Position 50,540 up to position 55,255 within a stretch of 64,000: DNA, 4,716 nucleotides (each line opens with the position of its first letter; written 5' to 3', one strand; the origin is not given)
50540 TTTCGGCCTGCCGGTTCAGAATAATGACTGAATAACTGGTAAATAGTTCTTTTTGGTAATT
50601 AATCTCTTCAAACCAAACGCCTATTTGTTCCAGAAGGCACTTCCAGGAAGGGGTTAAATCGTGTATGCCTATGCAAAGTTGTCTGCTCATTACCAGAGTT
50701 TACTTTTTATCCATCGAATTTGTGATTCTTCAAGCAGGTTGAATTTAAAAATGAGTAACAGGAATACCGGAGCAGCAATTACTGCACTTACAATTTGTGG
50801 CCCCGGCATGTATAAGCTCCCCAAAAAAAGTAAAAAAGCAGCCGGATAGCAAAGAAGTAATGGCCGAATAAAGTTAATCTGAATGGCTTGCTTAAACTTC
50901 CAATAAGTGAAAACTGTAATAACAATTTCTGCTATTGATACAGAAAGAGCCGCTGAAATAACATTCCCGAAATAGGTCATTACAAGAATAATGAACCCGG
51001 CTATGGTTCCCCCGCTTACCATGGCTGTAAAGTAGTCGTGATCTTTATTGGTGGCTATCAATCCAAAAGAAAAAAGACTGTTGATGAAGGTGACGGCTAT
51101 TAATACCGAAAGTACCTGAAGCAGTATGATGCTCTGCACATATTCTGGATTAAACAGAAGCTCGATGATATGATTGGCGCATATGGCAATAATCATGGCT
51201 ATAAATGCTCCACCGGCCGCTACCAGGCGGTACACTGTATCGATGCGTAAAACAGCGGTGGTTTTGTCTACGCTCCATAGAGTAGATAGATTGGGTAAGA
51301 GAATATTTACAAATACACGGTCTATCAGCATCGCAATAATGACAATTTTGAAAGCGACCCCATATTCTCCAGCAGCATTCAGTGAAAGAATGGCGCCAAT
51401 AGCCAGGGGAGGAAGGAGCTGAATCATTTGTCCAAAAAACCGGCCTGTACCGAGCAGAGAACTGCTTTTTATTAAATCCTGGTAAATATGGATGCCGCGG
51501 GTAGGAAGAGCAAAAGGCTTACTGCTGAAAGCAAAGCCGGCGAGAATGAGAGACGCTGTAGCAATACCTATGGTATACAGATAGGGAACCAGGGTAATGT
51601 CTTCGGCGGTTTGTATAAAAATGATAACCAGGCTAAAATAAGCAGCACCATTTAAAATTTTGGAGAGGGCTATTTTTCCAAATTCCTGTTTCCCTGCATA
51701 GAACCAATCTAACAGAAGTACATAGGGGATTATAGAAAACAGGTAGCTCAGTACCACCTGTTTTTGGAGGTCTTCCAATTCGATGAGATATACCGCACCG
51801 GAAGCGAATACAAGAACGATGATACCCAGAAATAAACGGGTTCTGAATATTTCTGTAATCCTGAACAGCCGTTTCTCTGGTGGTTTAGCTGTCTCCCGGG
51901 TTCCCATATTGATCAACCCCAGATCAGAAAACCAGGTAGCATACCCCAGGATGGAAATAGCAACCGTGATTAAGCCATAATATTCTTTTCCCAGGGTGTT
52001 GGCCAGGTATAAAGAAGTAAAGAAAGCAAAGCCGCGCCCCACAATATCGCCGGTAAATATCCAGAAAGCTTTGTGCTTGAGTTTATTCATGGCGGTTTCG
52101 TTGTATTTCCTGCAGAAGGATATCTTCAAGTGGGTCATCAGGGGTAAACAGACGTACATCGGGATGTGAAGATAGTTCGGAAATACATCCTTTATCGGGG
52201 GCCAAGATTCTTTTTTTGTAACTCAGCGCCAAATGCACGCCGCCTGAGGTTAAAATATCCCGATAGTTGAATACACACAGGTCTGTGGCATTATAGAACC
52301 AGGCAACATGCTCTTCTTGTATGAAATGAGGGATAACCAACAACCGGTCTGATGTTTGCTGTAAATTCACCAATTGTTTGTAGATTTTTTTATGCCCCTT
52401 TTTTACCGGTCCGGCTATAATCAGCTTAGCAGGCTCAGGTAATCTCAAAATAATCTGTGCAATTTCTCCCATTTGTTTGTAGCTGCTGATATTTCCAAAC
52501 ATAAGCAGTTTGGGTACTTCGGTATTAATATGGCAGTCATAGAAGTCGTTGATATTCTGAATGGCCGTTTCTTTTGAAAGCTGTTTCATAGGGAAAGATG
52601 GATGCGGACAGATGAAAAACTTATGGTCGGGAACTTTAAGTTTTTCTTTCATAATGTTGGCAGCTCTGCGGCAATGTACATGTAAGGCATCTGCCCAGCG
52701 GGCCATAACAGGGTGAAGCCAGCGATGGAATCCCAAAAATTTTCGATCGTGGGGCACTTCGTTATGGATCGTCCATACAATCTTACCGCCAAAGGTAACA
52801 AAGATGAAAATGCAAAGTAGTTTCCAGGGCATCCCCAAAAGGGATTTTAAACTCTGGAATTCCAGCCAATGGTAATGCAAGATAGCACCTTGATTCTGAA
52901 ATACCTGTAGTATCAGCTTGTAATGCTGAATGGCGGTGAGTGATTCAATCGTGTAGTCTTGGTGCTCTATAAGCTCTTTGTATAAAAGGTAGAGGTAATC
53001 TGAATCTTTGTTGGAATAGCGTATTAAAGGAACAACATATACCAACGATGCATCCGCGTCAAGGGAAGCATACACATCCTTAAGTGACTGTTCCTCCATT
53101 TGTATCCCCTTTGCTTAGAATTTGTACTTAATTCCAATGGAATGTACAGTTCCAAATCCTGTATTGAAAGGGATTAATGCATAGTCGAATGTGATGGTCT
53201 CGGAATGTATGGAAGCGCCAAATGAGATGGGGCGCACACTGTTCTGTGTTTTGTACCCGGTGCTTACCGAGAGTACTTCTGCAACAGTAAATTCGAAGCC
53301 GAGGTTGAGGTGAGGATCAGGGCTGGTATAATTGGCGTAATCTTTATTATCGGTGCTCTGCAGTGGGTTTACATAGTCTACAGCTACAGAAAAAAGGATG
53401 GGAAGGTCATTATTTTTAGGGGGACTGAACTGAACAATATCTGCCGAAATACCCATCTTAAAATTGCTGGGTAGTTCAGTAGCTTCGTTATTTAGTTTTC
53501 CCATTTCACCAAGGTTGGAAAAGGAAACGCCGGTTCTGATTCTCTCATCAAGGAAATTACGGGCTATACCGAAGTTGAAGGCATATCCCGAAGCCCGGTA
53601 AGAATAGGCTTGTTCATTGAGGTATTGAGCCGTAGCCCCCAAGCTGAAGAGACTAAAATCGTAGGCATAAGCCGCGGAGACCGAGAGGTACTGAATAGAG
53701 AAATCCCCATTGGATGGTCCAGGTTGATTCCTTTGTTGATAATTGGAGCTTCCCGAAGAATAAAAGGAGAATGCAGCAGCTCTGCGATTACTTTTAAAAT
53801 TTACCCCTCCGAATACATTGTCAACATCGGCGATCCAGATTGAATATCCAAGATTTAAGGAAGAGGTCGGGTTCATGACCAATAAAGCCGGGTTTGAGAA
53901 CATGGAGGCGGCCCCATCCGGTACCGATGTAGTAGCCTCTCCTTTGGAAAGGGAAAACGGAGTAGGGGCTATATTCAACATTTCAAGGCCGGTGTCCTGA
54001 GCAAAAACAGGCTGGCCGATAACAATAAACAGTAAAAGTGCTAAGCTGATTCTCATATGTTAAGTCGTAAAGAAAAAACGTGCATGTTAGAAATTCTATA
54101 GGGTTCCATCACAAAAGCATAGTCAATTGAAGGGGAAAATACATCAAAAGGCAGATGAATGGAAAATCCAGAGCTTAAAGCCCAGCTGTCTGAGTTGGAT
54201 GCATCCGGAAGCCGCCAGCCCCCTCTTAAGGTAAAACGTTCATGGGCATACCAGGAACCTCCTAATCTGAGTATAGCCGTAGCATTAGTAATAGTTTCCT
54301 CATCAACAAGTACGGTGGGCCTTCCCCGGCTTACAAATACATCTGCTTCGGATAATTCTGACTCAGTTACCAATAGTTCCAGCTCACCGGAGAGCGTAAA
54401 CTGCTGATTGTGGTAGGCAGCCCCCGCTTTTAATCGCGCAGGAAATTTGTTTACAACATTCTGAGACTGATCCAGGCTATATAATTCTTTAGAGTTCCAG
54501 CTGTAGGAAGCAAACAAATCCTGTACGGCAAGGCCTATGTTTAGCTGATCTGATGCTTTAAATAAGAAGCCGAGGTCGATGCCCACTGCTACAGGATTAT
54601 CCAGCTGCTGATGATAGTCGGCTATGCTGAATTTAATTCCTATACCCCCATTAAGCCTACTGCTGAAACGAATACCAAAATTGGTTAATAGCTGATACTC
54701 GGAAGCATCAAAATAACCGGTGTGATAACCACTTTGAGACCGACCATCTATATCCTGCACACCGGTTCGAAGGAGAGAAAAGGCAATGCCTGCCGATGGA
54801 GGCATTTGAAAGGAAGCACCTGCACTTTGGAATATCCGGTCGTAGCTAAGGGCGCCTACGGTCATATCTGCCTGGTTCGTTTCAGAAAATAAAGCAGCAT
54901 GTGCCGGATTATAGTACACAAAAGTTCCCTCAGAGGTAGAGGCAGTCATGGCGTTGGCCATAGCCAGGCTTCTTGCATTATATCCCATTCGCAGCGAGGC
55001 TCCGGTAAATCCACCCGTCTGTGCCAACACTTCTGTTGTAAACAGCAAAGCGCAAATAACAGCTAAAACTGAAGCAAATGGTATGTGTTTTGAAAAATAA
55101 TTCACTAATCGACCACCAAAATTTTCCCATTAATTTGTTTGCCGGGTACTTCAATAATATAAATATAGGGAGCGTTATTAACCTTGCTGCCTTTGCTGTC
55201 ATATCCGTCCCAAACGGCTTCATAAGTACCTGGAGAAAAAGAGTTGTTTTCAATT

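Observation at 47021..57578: Nine-gene, translationally coupled operon fusing glycan synthesis and flipping with two PorV-like barrels and a T9SS cargo propeller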

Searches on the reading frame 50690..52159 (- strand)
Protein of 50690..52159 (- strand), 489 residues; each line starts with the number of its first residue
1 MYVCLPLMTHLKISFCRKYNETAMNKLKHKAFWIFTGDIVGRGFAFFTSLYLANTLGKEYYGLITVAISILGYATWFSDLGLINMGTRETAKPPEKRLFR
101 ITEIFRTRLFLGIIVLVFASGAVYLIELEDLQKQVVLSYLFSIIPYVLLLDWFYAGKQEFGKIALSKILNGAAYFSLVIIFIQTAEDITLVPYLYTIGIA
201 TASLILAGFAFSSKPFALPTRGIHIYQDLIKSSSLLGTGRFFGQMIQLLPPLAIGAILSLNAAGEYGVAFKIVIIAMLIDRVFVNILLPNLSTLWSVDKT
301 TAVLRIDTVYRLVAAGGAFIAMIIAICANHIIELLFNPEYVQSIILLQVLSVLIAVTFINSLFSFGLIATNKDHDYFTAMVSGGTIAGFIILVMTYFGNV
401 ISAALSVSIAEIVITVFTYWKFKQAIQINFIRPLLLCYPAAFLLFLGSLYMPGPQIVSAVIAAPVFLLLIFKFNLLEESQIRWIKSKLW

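Call 4: search_protein_families(library=pfam, proteins=[window:50690-52159:-], max_evalue=0.1)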
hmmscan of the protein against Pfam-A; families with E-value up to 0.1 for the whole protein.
window:50690-52159:- (489 aa): 1 family
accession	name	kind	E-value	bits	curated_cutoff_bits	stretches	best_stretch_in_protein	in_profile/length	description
PF01943.22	Polysacc_synt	-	7.2e-21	75.3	28.2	1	29-293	3-272/274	Polysaccharide biosynthesis protein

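Call 5: search_protein_families(library=ncbifam, proteins=[window:50690-52159:-], max_evalue=0.1)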
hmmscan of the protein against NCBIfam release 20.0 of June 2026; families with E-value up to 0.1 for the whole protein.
window:50690-52159:- (489 aa): 3 families
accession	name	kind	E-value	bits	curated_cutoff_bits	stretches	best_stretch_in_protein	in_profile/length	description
NF041503.1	WZX_like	subfamily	2.7e-05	23.4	300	1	109-421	100-422/429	O-unit flippase-like protein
NF007773.0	PRK10459.1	equivalog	8.6e-05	21.7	273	1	50-429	30-410/492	MOP flippase family protein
TIGR02900.1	spore_V_B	equivalog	0.0011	17.8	372.3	1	31-431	5-440/488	stage V sporulation protein B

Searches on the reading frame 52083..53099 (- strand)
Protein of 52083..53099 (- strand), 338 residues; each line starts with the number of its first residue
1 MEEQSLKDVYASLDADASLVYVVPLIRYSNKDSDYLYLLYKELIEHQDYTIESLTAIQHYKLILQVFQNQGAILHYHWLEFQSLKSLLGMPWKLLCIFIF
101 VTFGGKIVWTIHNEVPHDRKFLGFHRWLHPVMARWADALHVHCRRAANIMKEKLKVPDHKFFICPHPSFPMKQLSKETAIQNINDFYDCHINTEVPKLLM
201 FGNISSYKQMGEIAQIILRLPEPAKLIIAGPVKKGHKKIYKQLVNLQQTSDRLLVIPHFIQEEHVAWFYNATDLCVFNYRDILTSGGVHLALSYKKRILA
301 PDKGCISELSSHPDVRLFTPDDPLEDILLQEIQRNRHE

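Call 4: search_protein_families(library=pfam, proteins=[window:52083-53099:-], max_evalue=0.1)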
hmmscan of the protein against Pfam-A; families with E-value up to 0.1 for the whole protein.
window:52083-53099:- (338 aa): 2 families
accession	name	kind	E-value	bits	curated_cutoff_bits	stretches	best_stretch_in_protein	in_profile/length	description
PF13439.12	Glyco_transf_4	-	0.0017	18.9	28.5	1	102-165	94-163/170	Glycosyltransferase Family 4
PF17760.6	UvrA_inter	-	0.081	13.3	23.3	0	211-245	4-38/109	UvrA interaction domain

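Call 5: search_protein_families(library=ncbifam, proteins=[window:52083-53099:-], max_evalue=0.1)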
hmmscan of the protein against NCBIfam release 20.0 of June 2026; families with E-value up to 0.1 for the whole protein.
window:52083-53099:- (338 aa): 0 families

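Call 77: search_solved_structures(query=A9, max_evalue=0.01)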
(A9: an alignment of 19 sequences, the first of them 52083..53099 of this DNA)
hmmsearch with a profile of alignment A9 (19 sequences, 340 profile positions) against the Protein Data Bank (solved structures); distinct sequences matched with E-value up to 0.01: 18.
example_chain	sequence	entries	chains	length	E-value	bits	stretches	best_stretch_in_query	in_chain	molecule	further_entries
6kih_A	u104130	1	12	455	7.8e-12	48.3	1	128-334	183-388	Tll1590 protein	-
6tvp_A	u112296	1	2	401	2.6e-10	43.3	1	108-318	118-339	Alpha-maltose-1-phosphate synthase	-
6n1x_A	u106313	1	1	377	5.4e-08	35.7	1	131-313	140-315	Glycosyltransferase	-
6d9t_A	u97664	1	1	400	5.6e-08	35.6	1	131-313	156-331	Glycosyl transferase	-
8dvw_A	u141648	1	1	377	1.7e-07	34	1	195-318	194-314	N, N'-diacetylbacillosaminyl-diphospho-undecaprenol alpha-1,3-N-acetylgalactosaminyltransf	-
8dvz_A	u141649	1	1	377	2.3e-07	33.6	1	195-318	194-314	N, N'-diacetylbacillosaminyl-diphospho-undecaprenol alpha-1,3-N-acetylgalactosaminyltransf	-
8dqd_A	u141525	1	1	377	4.7e-07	32.6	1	195-318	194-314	N, N'-diacetylbacillosaminyl-diphospho-undecaprenol alpha-1,3-N-acetylgalactosaminyltransf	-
2iv7_A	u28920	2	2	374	5.6e-07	32.3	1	136-335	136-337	LIPOPOLYSACCHARIDE CORE BIOSYNTHESIS PROTEIN RFAG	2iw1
7qsg_A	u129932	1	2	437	1.9e-06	30.6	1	128-335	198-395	D-inositol 3-phosphate glycosyltransferase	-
4xso_B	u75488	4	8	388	2.1e-06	30.4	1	194-338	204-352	Alr3699 protein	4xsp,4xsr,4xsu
9m88_C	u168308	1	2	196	2.6e-06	30.2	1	207-337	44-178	Glycogen synthase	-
2bfw_A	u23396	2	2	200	2.7e-06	30.1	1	207-337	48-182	GLGA GLYCOGEN SYNTHASE | PGS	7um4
5i45_A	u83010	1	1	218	4.3e-06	29.4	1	193-331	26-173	Glycosyl transferases group 1 family protein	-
3c4q_A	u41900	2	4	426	1.2e-05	28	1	130-336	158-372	Predicted glycosyltransferases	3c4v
3c48_A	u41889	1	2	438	1.3e-05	27.9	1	130-336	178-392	Predicted glycosyltransferases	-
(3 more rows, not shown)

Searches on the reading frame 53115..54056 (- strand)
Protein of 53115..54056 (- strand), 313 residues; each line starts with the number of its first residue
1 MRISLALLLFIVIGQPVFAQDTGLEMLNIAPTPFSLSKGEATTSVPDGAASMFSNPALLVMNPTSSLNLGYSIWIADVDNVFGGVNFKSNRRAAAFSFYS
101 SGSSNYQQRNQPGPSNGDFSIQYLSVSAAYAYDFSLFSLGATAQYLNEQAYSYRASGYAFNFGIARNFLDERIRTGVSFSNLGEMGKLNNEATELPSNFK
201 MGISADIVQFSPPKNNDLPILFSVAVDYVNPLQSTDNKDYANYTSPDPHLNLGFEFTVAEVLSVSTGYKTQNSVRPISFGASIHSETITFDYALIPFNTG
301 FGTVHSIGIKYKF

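Call 4: search_protein_families(library=pfam, proteins=[window:53115-54056:-], max_evalue=0.1)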
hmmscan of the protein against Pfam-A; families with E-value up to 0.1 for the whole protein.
window:53115-54056:- (313 aa): 2 families
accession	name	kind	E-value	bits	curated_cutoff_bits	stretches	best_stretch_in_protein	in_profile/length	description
PF13584.12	BatD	-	0.048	14.7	24.1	0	253-312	32-79/92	BatD DUF11 like domain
PF17993.7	HA70_C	-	0.094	13.1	25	0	208-260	3-54/135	Haemagglutinin 70 C-terminal domain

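Call 5: search_protein_families(library=ncbifam, proteins=[window:53115-54056:-], max_evalue=0.1)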
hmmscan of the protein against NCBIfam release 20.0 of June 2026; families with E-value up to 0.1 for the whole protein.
window:53115-54056:- (313 aa): 2 families
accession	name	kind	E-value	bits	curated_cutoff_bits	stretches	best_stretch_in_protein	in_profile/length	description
NF033709.1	PorV_fam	subfamily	5.8e-29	101.7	90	1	22-313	2-326/326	PorV/PorQ family protein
NF033711.1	T9SS_PorQ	equivalog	2e-21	76.4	220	1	6-311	6-333/335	type IX secretion system protein PorQ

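Call 23: search_solved_structures(query=window:53115-54056:-, max_evalue=1)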
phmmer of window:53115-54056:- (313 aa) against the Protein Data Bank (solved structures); distinct sequences matched with E-value up to 1: 2.
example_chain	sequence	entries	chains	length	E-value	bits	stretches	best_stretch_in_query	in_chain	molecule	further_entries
5ken_C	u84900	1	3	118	0.24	14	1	67-141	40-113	c4G7 variable Fab domain heavy chain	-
4cla_A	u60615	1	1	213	0.64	12.6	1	110-170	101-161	TYPE III CHLORAMPHENICOL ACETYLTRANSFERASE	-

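Call 28: search_solved_structures(query=A4, max_evalue=1)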
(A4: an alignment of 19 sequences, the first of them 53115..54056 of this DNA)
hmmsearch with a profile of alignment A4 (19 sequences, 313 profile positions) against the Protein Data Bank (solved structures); distinct sequences matched with E-value up to 1: 1.
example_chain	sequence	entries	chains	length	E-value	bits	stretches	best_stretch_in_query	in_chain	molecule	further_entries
8vba_L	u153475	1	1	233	0.38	12.8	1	9-67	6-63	mAb 1C08 Light Chain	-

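Call 81: search_protein_families(library=ncbifam, alignment_id=A4, max_evalue=0.001)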
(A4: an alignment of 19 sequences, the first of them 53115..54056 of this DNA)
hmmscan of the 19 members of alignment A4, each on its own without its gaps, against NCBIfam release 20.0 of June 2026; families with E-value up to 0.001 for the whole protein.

A. member 1, window:53115-54056:- (313 aa): 2 families
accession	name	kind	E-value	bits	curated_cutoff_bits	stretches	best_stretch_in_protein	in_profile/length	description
NF033709.1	PorV_fam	subfamily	5.8e-29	101.7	90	1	22-313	2-326/326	PorV/PorQ family protein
NF033711.1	T9SS_PorQ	equivalog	2e-21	76.4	220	1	6-311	6-333/335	type IX secretion system protein PorQ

B. families by the number of members that match (of 19 scanned): 5 families
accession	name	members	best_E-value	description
NF033709.1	PorV_fam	19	3e-32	PorV/PorQ family protein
NF033711.1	T9SS_PorQ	19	2e-21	type IX secretion system protein PorQ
NF033710.1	T9SS_OM_PorV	10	1.2e-09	type IX secretion system outer membrane channel protein PorV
NF052325.1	PorVQ2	3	2.1e-06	putative type IX sorting system protein PorV2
NF007988.0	PRK10716.1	1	0.00047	long-chain fatty acid transporter FadL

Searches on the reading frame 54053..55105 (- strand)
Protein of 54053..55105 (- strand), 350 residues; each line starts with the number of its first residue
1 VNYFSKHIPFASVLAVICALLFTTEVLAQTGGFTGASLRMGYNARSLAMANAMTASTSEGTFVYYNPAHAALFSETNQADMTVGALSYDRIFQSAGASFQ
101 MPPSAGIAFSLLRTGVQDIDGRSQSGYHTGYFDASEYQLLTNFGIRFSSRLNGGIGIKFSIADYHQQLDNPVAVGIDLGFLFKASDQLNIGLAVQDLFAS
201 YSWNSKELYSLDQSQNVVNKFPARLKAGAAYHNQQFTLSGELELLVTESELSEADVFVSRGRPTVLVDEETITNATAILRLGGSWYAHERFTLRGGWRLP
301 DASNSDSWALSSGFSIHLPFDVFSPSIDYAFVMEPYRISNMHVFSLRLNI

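Call 4: search_protein_families(library=pfam, proteins=[window:54053-55105:-], max_evalue=0.1)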
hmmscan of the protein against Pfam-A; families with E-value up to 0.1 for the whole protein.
window:54053-55105:- (350 aa): 4 families
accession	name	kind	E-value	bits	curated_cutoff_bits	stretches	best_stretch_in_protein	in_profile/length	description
PF13729.12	TraF_2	-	7.5e-07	29.1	25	1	162-240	182-261/264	F plasmid transfer operon, TraF, protein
PF18990.6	DUF5723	-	0.01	16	26.8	1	172-213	212-253/376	Family of unknown function (DUF5723)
PF14905.12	OMP_b-brl_3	-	0.066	12.7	27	0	130-224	305-400/408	Outer membrane protein beta-barrel family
PF07342.17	TscT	-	0.098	13.5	27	0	194-245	19-68/100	TscT toxin protein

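Call 5: search_protein_families(library=ncbifam, proteins=[window:54053-55105:-], max_evalue=0.1)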
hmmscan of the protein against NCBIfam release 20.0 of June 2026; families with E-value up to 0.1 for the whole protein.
window:54053-55105:- (350 aa): 4 families
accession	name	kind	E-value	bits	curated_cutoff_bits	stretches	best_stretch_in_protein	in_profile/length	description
NF033709.1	PorV_fam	subfamily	8.9e-22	78.1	90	1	37-349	6-325/326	PorV/PorQ family protein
NF052325.1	PorVQ2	equivalog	5.1e-13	48.7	325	1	15-348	7-351/354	putative type IX sorting system protein PorV2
NF033711.1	T9SS_PorQ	equivalog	2e-12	46.8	220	1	13-197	4-187/335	type IX secretion system protein PorQ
NF033710.1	T9SS_OM_PorV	equivalog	0.0049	16.1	250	1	36-188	27-188/367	type IX secretion system outer membrane channel protein PorV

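Call 24: search_solved_structures(query=window:54053-55105:-, max_evalue=1)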
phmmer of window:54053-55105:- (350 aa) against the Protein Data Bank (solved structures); distinct sequences matched with E-value up to 1: 0.

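Call 29: search_solved_structures(query=A5, max_evalue=1)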
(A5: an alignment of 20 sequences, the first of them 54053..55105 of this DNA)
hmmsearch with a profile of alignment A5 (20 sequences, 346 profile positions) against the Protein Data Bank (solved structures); distinct sequences matched with E-value up to 1: 3.
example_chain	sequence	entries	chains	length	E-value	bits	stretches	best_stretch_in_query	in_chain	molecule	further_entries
3bry_A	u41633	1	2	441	0.023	16.8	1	216-297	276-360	TbuX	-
7d3k_H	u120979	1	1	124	0.026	16.6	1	19-82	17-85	B77 VH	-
6h3i_F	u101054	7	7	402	0.12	14.4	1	35-204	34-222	PorV | Type IX secretion system protein PorV domain-containing protein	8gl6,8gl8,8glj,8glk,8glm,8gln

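Call 82: search_protein_families(library=ncbifam, alignment_id=A5, max_evalue=0.001)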
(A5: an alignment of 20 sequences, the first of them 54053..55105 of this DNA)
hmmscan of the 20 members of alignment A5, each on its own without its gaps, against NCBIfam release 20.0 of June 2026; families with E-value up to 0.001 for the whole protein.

A. member 1, window:54053-55105:- (350 aa): 3 families
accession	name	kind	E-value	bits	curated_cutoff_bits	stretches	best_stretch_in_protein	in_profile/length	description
NF033709.1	PorV_fam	subfamily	8.9e-22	78.1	90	1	37-349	6-325/326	PorV/PorQ family protein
NF052325.1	PorVQ2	equivalog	5.1e-13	48.7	325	1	15-348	7-351/354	putative type IX sorting system protein PorV2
NF033711.1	T9SS_PorQ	equivalog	2e-12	46.8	220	1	13-197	4-187/335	type IX secretion system protein PorQ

B. families by the number of members that match (of 20 scanned): 5 families
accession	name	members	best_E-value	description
NF033709.1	PorV_fam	20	3.9e-27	PorV/PorQ family protein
NF033711.1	T9SS_PorQ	20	1.8e-15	type IX secretion system protein PorQ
NF052325.1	PorVQ2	18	2.2e-14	putative type IX sorting system protein PorV2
NF033710.1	T9SS_OM_PorV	9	1.9e-07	type IX secretion system outer membrane channel protein PorV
TIGR03016.1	pepcterm_hypo_1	1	0.00082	TIGR03016 family PEP-CTERM system-associated outer membrane protein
